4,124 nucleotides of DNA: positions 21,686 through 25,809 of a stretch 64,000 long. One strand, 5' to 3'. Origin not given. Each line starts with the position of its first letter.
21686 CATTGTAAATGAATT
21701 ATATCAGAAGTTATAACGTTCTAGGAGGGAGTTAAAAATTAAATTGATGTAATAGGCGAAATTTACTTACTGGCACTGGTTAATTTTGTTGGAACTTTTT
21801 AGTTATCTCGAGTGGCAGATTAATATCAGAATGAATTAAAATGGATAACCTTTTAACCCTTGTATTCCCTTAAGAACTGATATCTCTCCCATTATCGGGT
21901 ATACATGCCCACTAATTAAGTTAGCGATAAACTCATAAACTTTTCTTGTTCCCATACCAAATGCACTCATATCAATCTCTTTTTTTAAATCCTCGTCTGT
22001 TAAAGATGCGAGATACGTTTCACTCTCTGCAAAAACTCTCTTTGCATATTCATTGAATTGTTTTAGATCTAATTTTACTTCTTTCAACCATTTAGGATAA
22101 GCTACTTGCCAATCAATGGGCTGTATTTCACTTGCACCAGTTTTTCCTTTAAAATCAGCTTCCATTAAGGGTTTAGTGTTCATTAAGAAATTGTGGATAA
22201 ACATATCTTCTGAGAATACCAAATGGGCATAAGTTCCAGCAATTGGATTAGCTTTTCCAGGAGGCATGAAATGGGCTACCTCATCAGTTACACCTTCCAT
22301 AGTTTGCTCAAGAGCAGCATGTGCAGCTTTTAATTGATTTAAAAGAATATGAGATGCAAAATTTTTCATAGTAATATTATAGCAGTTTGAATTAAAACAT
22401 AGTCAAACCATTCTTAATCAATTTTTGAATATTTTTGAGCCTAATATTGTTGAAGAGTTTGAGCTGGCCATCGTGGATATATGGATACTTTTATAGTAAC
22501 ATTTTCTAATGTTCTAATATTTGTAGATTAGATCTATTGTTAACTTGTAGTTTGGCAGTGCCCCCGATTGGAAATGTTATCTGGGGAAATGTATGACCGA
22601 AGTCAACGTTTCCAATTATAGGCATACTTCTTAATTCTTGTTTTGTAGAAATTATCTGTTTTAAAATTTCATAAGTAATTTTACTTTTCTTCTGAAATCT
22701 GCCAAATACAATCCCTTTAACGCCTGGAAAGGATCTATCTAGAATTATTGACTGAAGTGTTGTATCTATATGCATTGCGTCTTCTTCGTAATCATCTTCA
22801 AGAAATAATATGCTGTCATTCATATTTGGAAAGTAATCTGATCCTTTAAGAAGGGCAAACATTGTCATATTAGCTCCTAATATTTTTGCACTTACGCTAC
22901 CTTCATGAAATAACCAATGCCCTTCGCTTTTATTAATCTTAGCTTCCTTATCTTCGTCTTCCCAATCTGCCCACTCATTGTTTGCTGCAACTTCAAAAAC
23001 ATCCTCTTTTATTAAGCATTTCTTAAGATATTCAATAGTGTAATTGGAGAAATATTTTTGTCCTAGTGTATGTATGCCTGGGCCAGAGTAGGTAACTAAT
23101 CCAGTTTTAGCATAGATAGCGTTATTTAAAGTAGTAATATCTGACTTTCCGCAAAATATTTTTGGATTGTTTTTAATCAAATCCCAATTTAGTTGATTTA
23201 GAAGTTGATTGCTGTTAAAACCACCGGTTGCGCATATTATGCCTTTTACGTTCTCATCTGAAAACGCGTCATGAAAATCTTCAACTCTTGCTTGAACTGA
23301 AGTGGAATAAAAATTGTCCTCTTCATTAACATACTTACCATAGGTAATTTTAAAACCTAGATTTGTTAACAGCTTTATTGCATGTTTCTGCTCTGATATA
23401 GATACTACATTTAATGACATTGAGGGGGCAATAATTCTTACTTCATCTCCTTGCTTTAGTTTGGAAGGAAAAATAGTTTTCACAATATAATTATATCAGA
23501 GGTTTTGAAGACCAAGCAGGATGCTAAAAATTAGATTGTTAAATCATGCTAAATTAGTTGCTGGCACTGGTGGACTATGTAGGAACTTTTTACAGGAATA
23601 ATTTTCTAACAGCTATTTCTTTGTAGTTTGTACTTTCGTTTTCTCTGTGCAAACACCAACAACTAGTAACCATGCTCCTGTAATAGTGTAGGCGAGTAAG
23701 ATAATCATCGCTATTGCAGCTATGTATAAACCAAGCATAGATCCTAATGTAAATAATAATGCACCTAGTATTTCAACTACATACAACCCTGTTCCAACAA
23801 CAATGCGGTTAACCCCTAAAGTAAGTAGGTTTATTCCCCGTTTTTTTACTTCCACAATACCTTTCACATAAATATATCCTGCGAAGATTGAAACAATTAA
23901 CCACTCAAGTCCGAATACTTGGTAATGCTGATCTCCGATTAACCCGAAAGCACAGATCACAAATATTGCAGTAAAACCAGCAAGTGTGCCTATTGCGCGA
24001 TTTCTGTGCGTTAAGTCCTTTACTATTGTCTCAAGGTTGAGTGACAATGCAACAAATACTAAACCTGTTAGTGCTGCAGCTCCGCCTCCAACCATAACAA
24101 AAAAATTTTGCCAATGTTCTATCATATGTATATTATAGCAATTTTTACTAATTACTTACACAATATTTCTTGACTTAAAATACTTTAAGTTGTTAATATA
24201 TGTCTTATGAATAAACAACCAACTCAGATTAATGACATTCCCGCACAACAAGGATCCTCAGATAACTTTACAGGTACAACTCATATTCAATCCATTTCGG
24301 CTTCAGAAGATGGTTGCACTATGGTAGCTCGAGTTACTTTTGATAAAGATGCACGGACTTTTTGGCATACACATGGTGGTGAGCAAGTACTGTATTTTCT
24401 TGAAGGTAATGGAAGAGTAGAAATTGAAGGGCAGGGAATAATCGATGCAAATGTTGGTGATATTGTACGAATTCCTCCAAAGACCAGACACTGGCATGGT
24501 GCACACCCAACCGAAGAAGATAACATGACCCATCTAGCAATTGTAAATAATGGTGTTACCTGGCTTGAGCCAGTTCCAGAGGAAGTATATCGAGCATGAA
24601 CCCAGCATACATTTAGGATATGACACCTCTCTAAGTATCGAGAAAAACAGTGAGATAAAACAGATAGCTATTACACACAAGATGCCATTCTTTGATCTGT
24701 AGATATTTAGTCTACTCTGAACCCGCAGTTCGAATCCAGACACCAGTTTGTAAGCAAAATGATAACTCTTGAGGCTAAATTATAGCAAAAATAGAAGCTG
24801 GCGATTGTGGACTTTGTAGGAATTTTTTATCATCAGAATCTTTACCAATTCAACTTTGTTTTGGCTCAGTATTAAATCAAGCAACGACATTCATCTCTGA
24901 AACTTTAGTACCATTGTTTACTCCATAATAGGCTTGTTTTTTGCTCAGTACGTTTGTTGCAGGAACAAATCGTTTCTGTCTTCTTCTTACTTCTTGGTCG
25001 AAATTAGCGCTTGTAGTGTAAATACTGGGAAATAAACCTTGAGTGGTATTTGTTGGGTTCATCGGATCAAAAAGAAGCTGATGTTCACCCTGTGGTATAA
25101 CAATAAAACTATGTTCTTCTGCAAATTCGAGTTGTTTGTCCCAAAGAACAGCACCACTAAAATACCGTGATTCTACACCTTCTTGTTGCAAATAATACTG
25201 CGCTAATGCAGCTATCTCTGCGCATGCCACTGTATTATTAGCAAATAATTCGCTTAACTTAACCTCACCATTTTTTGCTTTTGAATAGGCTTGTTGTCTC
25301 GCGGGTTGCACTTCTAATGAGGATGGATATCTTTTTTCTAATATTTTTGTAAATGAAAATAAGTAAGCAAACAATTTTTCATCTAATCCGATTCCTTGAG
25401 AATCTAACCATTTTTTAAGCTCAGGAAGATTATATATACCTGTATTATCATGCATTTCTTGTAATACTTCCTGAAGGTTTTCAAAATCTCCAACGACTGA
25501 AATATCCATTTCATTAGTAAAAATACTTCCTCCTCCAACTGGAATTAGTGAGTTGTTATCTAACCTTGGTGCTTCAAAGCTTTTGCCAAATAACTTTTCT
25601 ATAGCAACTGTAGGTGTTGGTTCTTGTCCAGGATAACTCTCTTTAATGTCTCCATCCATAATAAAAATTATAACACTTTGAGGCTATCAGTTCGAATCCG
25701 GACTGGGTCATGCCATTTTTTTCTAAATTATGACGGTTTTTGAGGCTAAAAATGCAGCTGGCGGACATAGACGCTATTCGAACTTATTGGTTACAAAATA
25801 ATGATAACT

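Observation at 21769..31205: Dispersed ~35-nt intergenic repeat family (seven copies in 10 kb) with companion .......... and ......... motifs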

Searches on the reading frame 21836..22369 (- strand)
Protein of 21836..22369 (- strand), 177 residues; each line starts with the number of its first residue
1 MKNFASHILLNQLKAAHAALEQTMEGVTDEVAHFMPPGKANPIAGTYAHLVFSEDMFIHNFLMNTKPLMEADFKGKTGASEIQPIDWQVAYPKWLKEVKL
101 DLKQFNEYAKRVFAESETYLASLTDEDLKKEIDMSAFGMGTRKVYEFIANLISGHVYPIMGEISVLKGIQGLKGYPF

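Call 15: search_protein_families(library=pfam, proteins=[window:21836-22369:-], max_evalue=0.01)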
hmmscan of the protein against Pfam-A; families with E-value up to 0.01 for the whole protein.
window:21836-22369:- (177 aa): 2 families
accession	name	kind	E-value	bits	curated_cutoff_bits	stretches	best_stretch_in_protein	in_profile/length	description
PF12867.12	DinB_2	-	2.4e-12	47.9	24.8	1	12-148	1-114/128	DinB superfamily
PF04978.18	MST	-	0.00077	20.4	27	1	9-114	2-101/149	Mycothiol-S-transferase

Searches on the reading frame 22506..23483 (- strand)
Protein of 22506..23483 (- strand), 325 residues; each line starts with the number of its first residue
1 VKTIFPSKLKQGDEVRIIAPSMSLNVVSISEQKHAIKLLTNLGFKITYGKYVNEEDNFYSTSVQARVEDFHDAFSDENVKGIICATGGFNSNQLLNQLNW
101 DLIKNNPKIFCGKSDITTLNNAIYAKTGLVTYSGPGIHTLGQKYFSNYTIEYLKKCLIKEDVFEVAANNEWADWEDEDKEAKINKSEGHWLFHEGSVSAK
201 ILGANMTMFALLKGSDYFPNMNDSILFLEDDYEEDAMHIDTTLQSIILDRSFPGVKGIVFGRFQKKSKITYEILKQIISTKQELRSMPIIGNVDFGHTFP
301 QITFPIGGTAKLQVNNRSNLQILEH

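Call 15: search_protein_families(library=pfam, proteins=[window:22506-23483:-], max_evalue=0.01)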
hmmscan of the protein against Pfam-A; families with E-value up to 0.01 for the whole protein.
window:22506-23483:- (325 aa): 2 families
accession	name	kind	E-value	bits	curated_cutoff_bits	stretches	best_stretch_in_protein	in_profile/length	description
PF02016.21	Peptidase_S66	-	2.3e-34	118.6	25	1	15-134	1-121/121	LD-carboxypeptidase N-terminal domain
PF17676.7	Peptidase_S66C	-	6.9e-26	91.6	23.7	1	199-312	2-120/120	LD-carboxypeptidase C-terminal domain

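Call 18: find_encoding_contigs(protein=window:22506-23483:-, flank=10000, max_places=10)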
Protein window:22506-23483:- (325 aa): 3 contigs read that carry it; 1 place shown.
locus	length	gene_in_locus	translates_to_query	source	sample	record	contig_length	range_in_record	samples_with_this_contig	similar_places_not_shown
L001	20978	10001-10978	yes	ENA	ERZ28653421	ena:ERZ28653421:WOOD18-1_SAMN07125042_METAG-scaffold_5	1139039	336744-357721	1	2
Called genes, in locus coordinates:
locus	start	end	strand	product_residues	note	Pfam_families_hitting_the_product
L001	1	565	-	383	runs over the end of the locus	PF03773:ArsP_1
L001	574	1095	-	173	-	-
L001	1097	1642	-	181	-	-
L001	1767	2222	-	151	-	PF13091:PLDc_2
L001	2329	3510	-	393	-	PF07690:MFS_1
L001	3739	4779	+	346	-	PF02661:Fic, PF01978:TrmB (weak)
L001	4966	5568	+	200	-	PF00300:His_Phos_1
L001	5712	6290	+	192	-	-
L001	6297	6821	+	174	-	PF01936:NYN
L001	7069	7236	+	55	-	-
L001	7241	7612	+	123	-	-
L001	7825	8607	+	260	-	-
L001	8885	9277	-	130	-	PF07883:Cupin_2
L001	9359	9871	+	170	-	-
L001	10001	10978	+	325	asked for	PF02016:Peptidase_S66, PF17676:Peptidase_S66C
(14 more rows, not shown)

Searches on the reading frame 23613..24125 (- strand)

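Call 15: search_protein_families(library=pfam, proteins=[window:23613-24125:-], max_evalue=0.01)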
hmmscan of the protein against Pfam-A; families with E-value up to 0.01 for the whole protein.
window:23613-24125:- (170 aa): 1 family
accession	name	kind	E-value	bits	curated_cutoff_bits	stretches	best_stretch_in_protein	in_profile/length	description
PF19529.4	DUF6057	-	0.0039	16.6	29.8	1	8-156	66-206/569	Family of unknown function (DUF6057)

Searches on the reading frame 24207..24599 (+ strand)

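Call 15: search_protein_families(library=pfam, proteins=[window:24207-24599:+], max_evalue=0.01)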
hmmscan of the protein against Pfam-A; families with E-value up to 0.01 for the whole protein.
window:24207-24599:+ (130 aa): 5 families
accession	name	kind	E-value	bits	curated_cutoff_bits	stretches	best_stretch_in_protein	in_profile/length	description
PF07883.17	Cupin_2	-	2e-10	40.7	27.2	1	42-104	2-62/70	Cupin domain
PF02311.25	AraC_binding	-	3e-05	24.2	21.1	1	49-103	14-67/135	AraC-like ligand binding domain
PF03079.20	ARD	-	0.00069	20.3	27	1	45-103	77-141/157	ARD/ARD' family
PF12973.13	Cupin_7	-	0.0035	17.6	27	1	21-99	16-89/105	ChrR Cupin-like domain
PF05899.18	Cupin_3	-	0.0061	16.7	23.5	1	59-94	26-61/74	EutQ-like cupin domain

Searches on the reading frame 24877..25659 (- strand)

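Call 15: search_protein_families(library=pfam, proteins=[window:24877-25659:-], max_evalue=0.01)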
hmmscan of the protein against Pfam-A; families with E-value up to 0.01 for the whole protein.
window:24877-25659:- (260 aa): 1 family
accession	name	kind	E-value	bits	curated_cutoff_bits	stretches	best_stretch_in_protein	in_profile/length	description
PF09494.16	Slx4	-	0.0085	16.5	24.8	0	59-90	26-56/60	Slx4 endonuclease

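Call 62: search_protein_families(library=ncbifam, proteins=[window:24877-25659:-], max_evalue=0.01)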
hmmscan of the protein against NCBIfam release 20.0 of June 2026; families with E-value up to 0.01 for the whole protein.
window:24877-25659:- (260 aa): 0 families
